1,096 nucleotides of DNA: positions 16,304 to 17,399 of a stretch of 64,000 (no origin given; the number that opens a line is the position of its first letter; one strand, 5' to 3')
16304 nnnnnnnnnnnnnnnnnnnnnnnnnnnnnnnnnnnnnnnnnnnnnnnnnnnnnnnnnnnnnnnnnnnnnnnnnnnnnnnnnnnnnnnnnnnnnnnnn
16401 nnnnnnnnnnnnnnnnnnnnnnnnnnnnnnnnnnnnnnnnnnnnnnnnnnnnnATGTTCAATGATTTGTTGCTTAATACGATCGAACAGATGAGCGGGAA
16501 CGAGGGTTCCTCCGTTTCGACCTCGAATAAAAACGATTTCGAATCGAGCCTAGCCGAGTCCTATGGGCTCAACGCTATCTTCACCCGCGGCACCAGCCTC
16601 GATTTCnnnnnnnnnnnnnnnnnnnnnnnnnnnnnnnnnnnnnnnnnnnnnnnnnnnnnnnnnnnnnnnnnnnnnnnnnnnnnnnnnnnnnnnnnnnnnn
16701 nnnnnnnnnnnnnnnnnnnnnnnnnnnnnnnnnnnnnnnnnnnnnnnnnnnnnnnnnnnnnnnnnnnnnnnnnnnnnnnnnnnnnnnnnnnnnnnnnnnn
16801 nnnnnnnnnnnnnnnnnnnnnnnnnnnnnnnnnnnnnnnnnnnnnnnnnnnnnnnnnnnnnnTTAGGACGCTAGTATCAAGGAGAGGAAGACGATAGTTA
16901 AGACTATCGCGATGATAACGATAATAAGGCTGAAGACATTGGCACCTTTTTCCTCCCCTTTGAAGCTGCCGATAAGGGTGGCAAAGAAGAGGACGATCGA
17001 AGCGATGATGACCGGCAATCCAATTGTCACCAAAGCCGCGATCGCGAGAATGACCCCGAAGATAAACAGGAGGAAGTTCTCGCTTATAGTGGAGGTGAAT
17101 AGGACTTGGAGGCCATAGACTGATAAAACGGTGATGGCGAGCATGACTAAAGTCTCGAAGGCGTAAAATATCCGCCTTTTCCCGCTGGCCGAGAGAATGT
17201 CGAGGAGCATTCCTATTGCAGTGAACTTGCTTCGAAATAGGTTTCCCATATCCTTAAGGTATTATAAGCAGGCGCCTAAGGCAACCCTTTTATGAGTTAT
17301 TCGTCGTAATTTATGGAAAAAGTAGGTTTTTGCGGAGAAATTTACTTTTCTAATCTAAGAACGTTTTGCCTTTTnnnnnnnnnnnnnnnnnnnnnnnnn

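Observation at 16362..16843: Compact transcription unit: promoter, 5' hairpin, 51-codon ORF with SD, tRNA-Leu(TAG), terminator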

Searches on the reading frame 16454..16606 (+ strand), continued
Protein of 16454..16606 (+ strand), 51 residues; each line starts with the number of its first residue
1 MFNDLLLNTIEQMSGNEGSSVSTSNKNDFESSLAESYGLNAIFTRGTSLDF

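Call 67: search_protein_families(library=phrogs, proteins=[P0011, P0014, P0017, P0024, P0025, P0028, P0030, P0031, P0036, P0034], max_evalue=0.1)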
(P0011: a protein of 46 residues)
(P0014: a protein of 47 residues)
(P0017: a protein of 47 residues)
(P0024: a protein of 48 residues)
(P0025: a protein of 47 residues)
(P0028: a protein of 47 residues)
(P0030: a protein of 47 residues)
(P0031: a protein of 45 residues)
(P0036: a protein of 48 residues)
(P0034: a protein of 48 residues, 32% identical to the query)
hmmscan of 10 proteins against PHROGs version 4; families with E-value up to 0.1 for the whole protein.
P0011 (46 aa): 1 family
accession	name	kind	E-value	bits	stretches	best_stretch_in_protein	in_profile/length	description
phrog_38384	-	unknown function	0.0022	19.1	1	24-43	34-53/54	-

P0014 (47 aa): 2 families
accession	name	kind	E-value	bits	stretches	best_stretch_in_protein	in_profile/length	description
phrog_1282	-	moron, auxiliary metabolic gene and host takeover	0.034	15.2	1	7-40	47-80/92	5-phosphoribosylformylglycinamide amidotransferase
phrog_3796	-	unknown function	0.079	14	1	5-27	39-61/65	-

P0017 (47 aa): 3 families
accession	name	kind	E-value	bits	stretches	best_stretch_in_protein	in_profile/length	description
phrog_18001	-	unknown function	0.042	15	1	17-42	30-55/68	-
phrog_38384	-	unknown function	0.091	13.9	0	25-44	34-53/54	-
phrog_30210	-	unknown function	0.098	13.5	0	1-30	98-127/135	-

P0024 (48 aa): 2 families
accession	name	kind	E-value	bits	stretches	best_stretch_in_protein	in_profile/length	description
phrog_6692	-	unknown function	0.00076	19.8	1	2-39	24-59/278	-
phrog_38384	-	unknown function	0.025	15.7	1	26-45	34-53/54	-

P0025 (47 aa): 1 family
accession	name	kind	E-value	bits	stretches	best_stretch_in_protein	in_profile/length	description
phrog_38384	-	unknown function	0.0013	19.9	1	23-44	32-53/54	-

P0028 (47 aa): 1 family
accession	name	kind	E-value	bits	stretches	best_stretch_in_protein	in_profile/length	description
phrog_37819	-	unknown function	0.084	14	0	19-39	66-86/93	-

P0030 (47 aa): 2 families
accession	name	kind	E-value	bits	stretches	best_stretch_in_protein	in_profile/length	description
phrog_14124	-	unknown function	0.013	16.4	1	13-39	31-57/62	-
phrog_1307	-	DNA, RNA and nucleotide metabolism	0.06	14.2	1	12-42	36-66/82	RNA polymerase inhibitor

P0031 (45 aa): 0 families

P0036 (48 aa): 0 families

P0034 (48 aa): 1 family
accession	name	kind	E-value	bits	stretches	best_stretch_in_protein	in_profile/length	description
phrog_38384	-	unknown function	0.00078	20.6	1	26-46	34-54/54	-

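Call 71: find_related_loci(query=A6, collection=viral_contigs, flank=3000)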
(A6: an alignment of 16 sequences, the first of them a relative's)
Query A6 (46 aa) in viral_contigs; peptide patterns used: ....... (x = any residue, [..] = any of these).
3 stretches matched a pattern, but none encodes a relative of the query by tblastn (E <= 1e-3).

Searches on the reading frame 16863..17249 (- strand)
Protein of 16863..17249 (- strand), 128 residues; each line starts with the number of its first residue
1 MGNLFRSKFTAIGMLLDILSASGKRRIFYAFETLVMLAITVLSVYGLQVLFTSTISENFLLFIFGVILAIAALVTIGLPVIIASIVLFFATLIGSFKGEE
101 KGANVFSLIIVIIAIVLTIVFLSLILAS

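Call 8: search_protein_families(library=pfam, proteins=[window:16863-17249:-], max_evalue=1)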
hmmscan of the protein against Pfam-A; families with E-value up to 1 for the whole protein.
window:16863-17249:- (128 aa): 3 families
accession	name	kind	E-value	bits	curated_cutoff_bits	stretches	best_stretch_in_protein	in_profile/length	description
PF03209.21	PUCC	-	0.005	16.3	21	1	10-126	32-148/401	PUCC protein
PF24961.1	NfeD_membrane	-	0.2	12.1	26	1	35-125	29-117/119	NfeD integral membrane domain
PF20556.3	DUF6768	-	0.54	10.4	27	0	22-74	37-89/123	Family of unknown function (DUF6768)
